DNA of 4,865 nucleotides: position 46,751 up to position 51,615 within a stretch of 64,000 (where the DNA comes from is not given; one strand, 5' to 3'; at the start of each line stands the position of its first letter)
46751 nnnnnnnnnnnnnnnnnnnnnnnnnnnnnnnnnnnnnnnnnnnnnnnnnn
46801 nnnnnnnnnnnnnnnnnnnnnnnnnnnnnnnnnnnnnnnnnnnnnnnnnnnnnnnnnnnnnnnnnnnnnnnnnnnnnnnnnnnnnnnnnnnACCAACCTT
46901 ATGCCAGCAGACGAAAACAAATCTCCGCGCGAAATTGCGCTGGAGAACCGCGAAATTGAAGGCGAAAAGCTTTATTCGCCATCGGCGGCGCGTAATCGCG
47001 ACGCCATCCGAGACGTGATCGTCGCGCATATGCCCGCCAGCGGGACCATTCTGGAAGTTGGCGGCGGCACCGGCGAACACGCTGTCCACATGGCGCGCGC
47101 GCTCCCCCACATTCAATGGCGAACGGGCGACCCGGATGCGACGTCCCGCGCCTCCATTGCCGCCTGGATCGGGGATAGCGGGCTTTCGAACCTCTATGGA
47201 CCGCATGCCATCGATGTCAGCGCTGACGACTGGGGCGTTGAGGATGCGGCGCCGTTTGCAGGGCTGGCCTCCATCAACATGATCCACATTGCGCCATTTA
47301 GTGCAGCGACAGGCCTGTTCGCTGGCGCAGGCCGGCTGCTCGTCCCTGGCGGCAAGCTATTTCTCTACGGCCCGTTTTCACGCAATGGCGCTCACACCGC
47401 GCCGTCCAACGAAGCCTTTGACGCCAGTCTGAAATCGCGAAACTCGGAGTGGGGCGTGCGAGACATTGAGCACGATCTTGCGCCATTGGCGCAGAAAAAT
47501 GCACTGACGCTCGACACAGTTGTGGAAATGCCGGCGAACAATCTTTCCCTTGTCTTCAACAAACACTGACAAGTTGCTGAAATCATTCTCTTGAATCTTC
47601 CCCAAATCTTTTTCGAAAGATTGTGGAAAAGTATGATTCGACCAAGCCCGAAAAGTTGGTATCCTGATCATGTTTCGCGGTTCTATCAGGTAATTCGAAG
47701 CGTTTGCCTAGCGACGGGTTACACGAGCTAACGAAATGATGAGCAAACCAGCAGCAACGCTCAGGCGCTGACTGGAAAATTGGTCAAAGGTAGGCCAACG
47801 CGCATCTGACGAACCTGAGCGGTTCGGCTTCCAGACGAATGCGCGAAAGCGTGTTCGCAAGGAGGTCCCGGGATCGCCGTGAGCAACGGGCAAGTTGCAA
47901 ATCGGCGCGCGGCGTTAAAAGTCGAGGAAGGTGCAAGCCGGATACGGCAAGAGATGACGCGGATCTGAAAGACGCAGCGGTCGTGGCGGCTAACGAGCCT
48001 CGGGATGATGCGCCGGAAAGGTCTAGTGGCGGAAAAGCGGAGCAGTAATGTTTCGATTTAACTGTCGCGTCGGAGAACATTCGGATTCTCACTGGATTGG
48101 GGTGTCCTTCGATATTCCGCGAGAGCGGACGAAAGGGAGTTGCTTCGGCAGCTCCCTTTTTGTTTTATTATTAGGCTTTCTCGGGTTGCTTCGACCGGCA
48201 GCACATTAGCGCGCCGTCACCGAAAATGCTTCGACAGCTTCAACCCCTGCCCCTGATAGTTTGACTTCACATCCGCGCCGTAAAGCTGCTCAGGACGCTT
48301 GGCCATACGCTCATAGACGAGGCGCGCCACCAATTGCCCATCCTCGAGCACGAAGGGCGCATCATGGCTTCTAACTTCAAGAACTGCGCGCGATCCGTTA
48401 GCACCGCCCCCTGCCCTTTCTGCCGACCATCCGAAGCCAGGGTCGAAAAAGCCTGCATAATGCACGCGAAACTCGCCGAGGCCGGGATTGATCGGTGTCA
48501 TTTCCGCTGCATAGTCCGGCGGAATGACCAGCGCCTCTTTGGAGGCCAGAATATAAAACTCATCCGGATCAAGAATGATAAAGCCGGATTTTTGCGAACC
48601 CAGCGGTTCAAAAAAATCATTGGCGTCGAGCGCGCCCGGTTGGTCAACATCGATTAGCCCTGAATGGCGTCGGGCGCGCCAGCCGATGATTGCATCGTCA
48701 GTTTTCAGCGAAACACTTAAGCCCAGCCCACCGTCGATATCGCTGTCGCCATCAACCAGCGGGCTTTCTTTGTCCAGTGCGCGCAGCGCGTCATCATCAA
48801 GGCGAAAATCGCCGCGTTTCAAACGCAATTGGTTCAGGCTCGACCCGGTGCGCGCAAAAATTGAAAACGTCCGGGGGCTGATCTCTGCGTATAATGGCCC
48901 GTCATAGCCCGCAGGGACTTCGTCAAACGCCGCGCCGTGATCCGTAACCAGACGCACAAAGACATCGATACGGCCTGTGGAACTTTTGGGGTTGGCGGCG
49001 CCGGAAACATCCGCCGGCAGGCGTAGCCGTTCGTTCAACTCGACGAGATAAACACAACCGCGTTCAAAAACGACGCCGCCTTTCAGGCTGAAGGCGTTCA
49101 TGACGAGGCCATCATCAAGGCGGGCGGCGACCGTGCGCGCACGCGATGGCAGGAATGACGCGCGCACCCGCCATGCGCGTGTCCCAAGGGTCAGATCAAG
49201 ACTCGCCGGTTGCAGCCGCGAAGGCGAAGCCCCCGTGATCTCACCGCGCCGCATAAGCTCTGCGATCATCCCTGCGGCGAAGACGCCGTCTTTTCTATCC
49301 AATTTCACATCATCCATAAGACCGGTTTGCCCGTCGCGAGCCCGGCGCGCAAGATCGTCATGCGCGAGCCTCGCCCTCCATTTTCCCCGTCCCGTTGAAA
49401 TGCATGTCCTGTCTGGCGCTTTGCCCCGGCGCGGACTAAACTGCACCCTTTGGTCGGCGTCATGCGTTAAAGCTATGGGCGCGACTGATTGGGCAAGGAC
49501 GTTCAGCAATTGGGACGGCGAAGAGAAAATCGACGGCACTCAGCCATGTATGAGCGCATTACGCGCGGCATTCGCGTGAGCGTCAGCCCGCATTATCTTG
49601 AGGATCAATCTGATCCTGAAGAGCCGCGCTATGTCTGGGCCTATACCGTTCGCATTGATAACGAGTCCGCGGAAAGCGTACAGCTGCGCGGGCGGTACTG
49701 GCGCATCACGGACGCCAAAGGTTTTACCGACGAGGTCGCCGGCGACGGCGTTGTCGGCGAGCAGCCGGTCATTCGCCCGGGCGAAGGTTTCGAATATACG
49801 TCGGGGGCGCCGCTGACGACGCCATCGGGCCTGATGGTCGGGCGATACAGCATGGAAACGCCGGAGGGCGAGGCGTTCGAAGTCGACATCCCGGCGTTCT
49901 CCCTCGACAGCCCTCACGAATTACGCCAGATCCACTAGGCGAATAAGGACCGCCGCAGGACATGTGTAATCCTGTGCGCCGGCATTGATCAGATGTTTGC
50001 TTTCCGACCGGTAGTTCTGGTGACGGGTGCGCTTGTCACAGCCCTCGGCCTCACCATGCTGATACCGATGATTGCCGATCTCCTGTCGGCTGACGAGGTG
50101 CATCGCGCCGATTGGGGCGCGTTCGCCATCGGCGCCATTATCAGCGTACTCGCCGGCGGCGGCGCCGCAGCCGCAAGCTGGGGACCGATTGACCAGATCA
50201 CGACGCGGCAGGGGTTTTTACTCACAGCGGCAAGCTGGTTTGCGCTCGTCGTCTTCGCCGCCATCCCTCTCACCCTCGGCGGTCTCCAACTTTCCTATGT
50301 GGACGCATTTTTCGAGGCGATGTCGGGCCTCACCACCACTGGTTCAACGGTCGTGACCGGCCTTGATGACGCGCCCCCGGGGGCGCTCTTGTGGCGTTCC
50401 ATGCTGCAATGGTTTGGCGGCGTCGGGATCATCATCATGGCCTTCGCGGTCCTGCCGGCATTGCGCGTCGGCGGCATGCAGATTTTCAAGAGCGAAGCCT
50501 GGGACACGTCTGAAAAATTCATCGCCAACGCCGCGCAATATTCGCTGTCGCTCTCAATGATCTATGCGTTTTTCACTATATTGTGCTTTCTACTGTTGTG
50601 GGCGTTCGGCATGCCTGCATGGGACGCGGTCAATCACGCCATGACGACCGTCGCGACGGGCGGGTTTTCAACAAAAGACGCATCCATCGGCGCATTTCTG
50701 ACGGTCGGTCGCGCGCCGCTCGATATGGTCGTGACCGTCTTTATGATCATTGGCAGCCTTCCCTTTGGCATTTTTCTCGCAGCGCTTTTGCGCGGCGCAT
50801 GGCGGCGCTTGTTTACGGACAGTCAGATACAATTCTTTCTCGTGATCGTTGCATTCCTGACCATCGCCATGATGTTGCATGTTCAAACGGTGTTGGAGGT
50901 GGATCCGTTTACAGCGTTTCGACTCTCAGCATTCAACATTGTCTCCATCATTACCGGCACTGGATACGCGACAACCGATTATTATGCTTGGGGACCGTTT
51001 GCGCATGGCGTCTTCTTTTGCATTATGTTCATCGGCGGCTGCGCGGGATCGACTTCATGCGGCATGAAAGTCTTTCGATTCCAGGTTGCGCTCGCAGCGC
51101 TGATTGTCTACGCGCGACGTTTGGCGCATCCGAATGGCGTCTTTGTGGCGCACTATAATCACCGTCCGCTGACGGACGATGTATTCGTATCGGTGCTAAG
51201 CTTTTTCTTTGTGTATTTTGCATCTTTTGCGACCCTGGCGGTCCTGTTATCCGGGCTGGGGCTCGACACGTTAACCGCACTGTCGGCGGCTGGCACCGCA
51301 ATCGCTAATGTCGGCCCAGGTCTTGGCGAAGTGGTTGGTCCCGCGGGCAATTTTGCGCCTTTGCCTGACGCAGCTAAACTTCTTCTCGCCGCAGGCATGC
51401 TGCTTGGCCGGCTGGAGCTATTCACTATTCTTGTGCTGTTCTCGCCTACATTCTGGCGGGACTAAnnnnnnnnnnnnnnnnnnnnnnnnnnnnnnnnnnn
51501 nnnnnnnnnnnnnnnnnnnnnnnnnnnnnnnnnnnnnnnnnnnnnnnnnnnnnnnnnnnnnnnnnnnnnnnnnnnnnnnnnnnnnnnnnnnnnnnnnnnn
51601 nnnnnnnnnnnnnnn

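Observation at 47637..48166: Candidate large (~500 nt) ornate non-coding RNA with its own promoter and terminator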

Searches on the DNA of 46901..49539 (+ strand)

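Call 4: search_rna_families(source=window, start=47500, end=48300, threshold=evalue, max_evalue=10, show_alignments=3)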
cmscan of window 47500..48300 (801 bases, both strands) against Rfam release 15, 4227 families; matches with E-value up to 10: 3.
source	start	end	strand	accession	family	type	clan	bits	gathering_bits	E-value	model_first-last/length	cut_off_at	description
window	47795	47863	-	RF04308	HCV_SL2531-SL2549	Cis-reg;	-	18.6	56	0.29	1-72/72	no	Hepatitis C virus stem-loop SL2531 and SL2549AU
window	48167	48300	-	RF02576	tsr1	Gene; sRNA;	-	13.2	235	0.34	295-657/657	5'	tsr1 small RNA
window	48048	48081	-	RF01072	TMV_UPD-PK3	Cis-reg;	-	11.3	34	8.4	1-31/31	no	Pseudoknot of upstream pseudoknot domain (UPD) of the 3'UTR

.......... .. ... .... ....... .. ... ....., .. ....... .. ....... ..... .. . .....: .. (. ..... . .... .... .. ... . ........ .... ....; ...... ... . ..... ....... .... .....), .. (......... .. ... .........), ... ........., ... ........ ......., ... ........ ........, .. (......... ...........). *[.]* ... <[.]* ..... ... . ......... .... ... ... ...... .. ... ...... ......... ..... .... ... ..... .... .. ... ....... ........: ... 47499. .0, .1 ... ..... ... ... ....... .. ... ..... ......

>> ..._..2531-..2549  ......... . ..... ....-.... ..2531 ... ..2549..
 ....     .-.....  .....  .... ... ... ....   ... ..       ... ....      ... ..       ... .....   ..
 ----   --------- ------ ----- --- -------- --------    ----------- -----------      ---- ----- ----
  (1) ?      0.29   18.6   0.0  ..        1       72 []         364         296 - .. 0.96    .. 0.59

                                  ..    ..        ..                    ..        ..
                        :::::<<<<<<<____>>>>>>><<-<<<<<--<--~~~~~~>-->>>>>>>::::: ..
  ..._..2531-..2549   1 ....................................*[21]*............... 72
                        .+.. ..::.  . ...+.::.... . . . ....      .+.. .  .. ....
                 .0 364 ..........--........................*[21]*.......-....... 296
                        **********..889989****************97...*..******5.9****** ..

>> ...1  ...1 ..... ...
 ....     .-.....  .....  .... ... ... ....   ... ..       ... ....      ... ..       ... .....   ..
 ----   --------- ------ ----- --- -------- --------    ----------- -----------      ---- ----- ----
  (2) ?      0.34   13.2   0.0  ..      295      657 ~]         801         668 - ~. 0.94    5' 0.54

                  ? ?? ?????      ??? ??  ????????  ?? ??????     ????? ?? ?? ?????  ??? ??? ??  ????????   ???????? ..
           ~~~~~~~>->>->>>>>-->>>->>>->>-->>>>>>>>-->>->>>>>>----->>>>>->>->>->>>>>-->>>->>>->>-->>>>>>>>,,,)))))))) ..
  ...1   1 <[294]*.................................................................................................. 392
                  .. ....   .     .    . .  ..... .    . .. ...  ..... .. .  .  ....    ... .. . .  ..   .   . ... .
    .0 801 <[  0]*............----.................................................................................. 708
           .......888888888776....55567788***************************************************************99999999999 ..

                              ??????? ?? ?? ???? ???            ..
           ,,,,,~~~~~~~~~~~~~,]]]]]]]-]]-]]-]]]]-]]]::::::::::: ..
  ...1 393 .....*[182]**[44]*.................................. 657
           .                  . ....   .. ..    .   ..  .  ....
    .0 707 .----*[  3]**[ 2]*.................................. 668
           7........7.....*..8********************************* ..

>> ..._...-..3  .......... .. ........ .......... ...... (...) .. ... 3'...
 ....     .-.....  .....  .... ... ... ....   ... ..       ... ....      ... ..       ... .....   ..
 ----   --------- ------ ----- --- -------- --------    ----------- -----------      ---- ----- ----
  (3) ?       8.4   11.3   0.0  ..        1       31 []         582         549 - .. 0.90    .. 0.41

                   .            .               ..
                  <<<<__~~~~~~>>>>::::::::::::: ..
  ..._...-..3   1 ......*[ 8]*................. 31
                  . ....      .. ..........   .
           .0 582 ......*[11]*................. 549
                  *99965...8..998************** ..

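Call 59: search_dna_similar(query=window:47666-48166:+, collection=plasmids, mode=distant, max_rows=5)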
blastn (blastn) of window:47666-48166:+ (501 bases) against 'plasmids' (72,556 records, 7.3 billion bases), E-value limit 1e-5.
No match.

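Call 60: search_dna_similar(query=window:47666-48166:+, collection=phages, mode=distant, max_rows=5)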
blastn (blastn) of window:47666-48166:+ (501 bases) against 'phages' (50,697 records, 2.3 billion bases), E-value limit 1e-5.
No match.

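Call 81: search_rna_families(source=L005, start=8100, end=8700, threshold=evalue, max_evalue=10)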
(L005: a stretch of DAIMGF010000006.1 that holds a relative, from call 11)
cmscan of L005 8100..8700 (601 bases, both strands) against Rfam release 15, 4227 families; matches with E-value up to 10: 10.
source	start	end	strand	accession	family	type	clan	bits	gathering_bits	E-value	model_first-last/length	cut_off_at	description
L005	8136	8259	-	RF00195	RsmY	Gene; sRNA;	CL00106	24.2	57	0.00077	1-121/121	no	RsmY RNA family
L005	8153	8218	+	RF02373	PyrD_leader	Cis-reg; leader;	-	22.8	47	0.3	1-74/74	no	PyrD leader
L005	8124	8163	-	RF00489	ctRNA_p42d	Gene; antisense;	-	21.5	50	0.043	1-46/46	no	ctRNA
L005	8132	8177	-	RF01409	STnc250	Gene; sRNA;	-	21.3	42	0.09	42-88/94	no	STnc250 Hfq binding RNA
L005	8124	8181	-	RF00236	ctRNA_pGA1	Gene; antisense;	-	20.6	45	0.12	1-79/79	no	ctRNA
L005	8104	8159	+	RF02844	RefA9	Gene; antisense;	-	16.8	49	7.5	1-64/64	no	Enterococcus sRNA A9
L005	8100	8158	-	RF01828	SprD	Gene; sRNA;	-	16.1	100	0.76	1-62/142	3'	Small pathogenicity island RNA D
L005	8119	8171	+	RF02066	STnc320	Gene; sRNA;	-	15.4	50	4.3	1-55/55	no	Salmonella enterica sRNA STnc320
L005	8129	8163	+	RF02602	BASRCI414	Gene; sRNA;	-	15.3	270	0.25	196-229/229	no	Brucella sRNA CI414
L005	8130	8215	+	RF01730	Termite-leu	Cis-reg;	-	15.3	51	2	1-78/78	no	Termite-leu RNA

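Call 82: search_rna_families(source=L147, start=3720, end=4300, threshold=evalue, max_evalue=10)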
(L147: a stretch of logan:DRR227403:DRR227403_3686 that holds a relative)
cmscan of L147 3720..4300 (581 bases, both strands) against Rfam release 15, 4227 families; matches with E-value up to 10: 12.
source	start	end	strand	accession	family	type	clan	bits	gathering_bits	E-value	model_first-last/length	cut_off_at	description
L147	4206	4266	+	RF02353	BjrC68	Gene; sRNA;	-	24.3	39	0.00046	1-82/82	no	Bradyrhizobiaceae sRNA BjrC68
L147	4227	4296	-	RF02495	ohsC_RNA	Gene; antitoxin;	-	21.4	50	0.93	1-77/77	no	Oppression of Hydrophobic ORF by sRNA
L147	4229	4296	-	RF02057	STnc40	Gene; sRNA;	-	20.7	45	0.49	1-70/70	no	Salmonella enterica sRNA STnc40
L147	4195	4260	+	RF02057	STnc40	Gene; sRNA;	-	20.5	45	0.57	1-70/70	no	Salmonella enterica sRNA STnc40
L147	4229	4267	+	RF00489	ctRNA_p42d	Gene; antisense;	-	17.9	50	0.47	1-46/46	no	ctRNA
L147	4214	4269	+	RF02066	STnc320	Gene; sRNA;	-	16.9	50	1.8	1-55/55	no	Salmonella enterica sRNA STnc320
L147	4158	4264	+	RF02346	ar35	Gene; sRNA;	-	16.6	45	0.92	1-144/144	no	Alphaproteobacterial sRNA ar35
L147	4227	4268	-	RF00084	CsrC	Gene; sRNA;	CL00106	16.3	61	0.011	203-244/255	no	CsrC RNA family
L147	4229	4260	+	RF03269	mir-5697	Gene; miRNA;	-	15.1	50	6.2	14-44/59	no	mir-5697 microRNA precursor family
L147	4190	4259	+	RF01683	P6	Gene; sRNA;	-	14.7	50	0.11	1-510/510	no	Pseudomonas sRNA P6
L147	4228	4260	+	RF01409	STnc250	Gene; sRNA;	-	14.3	42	4.5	55-88/94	no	STnc250 Hfq binding RNA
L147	4048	4273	+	RF00084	CsrC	Gene; sRNA;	CL00106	14.2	61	0.056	1-255/255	no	CsrC RNA family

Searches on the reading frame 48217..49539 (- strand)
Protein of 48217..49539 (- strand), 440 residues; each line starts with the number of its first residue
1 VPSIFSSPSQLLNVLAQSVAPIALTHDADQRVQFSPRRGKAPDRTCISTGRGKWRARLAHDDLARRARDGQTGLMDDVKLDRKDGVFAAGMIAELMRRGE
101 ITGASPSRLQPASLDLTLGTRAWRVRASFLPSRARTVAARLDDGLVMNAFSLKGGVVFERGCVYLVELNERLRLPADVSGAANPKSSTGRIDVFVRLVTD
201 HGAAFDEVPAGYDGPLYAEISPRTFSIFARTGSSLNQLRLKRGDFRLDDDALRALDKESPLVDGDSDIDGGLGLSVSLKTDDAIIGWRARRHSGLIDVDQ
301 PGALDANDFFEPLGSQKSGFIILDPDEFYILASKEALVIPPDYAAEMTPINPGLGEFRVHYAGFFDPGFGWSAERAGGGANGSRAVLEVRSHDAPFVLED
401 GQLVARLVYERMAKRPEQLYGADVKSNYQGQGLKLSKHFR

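Call 7: search_protein_families(library=pfam, proteins=[window:48217-49539:-], max_evalue=0.01)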
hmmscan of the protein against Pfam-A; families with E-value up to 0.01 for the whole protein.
window:48217-49539:- (440 aa): 3 families
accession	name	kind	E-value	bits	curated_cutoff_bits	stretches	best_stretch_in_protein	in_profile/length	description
PF22569.1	DCD_C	-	1.7e-82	275.9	22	1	249-439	2-192/192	2'-deoxycytidine 5'-triphosphate deaminase (DCD), C-terminal domain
PF06559.16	DCD_N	-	1.5e-65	220.5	21.4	1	84-243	2-163/164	2'-deoxycytidine 5'-triphosphate deaminase (DCD) N-terminal domain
PF22769.1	DCD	-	9e-60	201.6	27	2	91-242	6-152/153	dCTP deaminase-like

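Call 11: find_related_loci(query=window:48217-49539:-, collection=genome_contigs, flank=4000)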
Query window:48217-49539:- (440 aa) in genome_contigs; peptide patterns used: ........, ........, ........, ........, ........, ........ (x = any residue, [..] = any of these).
259 stretches matched a pattern; 19 encode a relative of the query (tblastn E <= 1e-3); 19 distinct loci.
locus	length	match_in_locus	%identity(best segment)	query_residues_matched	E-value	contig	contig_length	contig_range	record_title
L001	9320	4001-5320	84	1-440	0e+0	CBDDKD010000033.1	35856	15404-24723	MAG: Hyphococcus sp. isolate 55fc2c90-895e-4972-86ba-f4a7335516ea genome assembly, contig: contig_33, whole genome shotg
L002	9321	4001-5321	93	1-440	0e+0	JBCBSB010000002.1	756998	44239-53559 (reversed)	MAG: Pseudomonadota bacterium isolate J06638_13 NODE_2_length_756998_cov_21.810946, whole genome shotgun sequence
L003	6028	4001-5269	76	5-440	0e+0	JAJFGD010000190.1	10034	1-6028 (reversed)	MAG: Marinicaulis sp. isolate OFTM310 OFTM310_189, whole genome shotgun sequence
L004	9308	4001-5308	71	7-439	0e+0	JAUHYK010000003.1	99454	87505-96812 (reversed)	MAG: Alphaproteobacteria bacterium isolate 3_bin.61 NODE_369_length_99454_cov_1.344720, whole genome shotgun sequence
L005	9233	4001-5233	71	26-440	0e+0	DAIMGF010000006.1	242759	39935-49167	MAG TPA_asm: Parvularculaceae bacterium isolate CTOTU39391 NODE_61_length_242759_cov_4.573538, whole genome shotgun sequ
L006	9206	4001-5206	74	37-439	0e+0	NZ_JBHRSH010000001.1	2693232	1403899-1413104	Hyphococcus aureus strain KCTC 62394 soapdenovo_K_127_1, whole genome shotgun sequence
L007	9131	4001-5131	78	63-440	0e+0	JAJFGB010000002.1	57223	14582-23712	MAG: Marinicaulis sp. isolate OFTM294 OFTM294_1, whole genome shotgun sequence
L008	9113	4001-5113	77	70-440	0e+0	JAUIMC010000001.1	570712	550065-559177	MAG: Alphaproteobacteria bacterium isolate Co_bin.76 NODE_88_length_570712_cov_1.717078, whole genome shotgun sequence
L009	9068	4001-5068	78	81-440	0e+0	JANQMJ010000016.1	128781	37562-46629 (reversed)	MAG: Parvularculaceae bacterium isolate PL25a_bin.97 k99_2724755, whole genome shotgun sequence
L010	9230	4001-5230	67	39-440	2e-171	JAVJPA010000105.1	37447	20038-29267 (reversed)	MAG: Amphiplicatus sp. isolate A1-SPW-36 k141_25309, whole genome shotgun sequence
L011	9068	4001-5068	73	79-439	2e-168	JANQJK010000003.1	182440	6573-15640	MAG: Marinicaulis sp. isolate PL25a_bin.113 k99_1624726, whole genome shotgun sequence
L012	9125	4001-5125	72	66-440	2e-159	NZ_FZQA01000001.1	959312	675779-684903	Amphiplicatus metriothermophilus strain CGMCC 1.12710, whole genome shotgun sequence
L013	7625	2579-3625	57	92-440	3e-115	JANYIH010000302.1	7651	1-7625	MAG: Hyphomicrobiales bacterium isolate GL140_2_metabinner_27 GL140_2_k141_1949678, whole genome shotgun sequence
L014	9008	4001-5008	51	109-439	1e-97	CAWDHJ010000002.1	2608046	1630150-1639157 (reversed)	MAG: uncultured Solirubrobacteraceae bacterium isolate MFD00964.bin.2.171 genome assembly, contig: contig_9629, whole ge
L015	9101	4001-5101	46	82-439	2e-96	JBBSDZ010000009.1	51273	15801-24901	MAG: Solirubrobacterales bacterium isolate LS1_sbin.29 LS1_sbin.29_K_759622_L_51273_cov_16.4210, whole genome shotgun se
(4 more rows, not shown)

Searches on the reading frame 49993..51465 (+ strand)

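Call 7: search_protein_families(library=pfam, proteins=[window:49993-51465:+], max_evalue=0.01)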
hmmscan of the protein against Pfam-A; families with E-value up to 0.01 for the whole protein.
window:49993-51465:+ (490 aa): 1 family
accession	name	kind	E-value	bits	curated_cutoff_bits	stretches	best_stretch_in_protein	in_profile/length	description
PF02386.22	TrkH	-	1.7e-62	212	27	1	44-484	5-491/502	Cation transport protein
